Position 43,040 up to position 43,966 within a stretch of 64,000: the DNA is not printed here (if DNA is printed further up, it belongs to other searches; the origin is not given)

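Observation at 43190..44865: Translationally coupled pair: unknown 209-aa protein plus fused XRE-HTH/ImmA-IrrE metalloprotease (candidate stress- or phage-triggered switch, TA-like or defence module)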

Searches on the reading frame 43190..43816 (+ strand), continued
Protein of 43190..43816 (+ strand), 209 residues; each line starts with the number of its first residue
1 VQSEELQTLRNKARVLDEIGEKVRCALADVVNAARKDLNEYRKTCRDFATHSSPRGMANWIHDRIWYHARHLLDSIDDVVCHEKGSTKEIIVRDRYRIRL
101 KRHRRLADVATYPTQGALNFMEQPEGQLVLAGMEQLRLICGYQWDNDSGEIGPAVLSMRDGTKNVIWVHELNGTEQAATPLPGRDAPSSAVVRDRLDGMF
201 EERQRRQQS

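Call 97: find_encoding_contigs(protein=P0005, flank=5000, max_places=2)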
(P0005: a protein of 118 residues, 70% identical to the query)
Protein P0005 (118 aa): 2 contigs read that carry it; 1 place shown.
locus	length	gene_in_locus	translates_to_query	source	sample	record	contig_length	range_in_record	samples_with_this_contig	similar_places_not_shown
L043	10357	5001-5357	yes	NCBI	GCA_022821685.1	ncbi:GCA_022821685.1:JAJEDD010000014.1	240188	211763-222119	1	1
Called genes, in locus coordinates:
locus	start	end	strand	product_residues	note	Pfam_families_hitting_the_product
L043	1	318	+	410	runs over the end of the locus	PF01070:FMN_dh, PF00478:IMPDH (weak)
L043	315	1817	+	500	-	PF12797:Fer4_2 (faint), PF12838:Fer4_7 (weak), PF13187:Fer4_9 (weak), PF13237:Fer4_10 (faint), PF13247:Fer4_11, PF00037:Fer4 (weak), PF12837:Fer4_6 (weak), PF03916:NrfD, +1 more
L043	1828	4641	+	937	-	PF04879:Molybdop_Fe4S4, PF00384:Molybdopterin, PF01568:Molydop_binding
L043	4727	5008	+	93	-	-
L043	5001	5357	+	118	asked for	-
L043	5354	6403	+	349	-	PF01381:HTH_3, PF12844:HTH_19 (faint), PF13560:HTH_31, PF06114:Peptidase_M78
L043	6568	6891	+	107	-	PF04075:F420H2_quin_red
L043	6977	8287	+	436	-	PF01266:DAO, PF13450:NAD_binding_8 (faint)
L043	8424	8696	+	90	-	PF04267:SoxD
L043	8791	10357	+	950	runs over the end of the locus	PF13510:Fer2_4, PF00890:FAD_binding_2 (weak), PF07992:Pyr_redox_2 (weak), PF12831:FAD_oxidored, PF17806:SO_alpha_A3, PF01571:GCV_T, PF08669:GCV_T_C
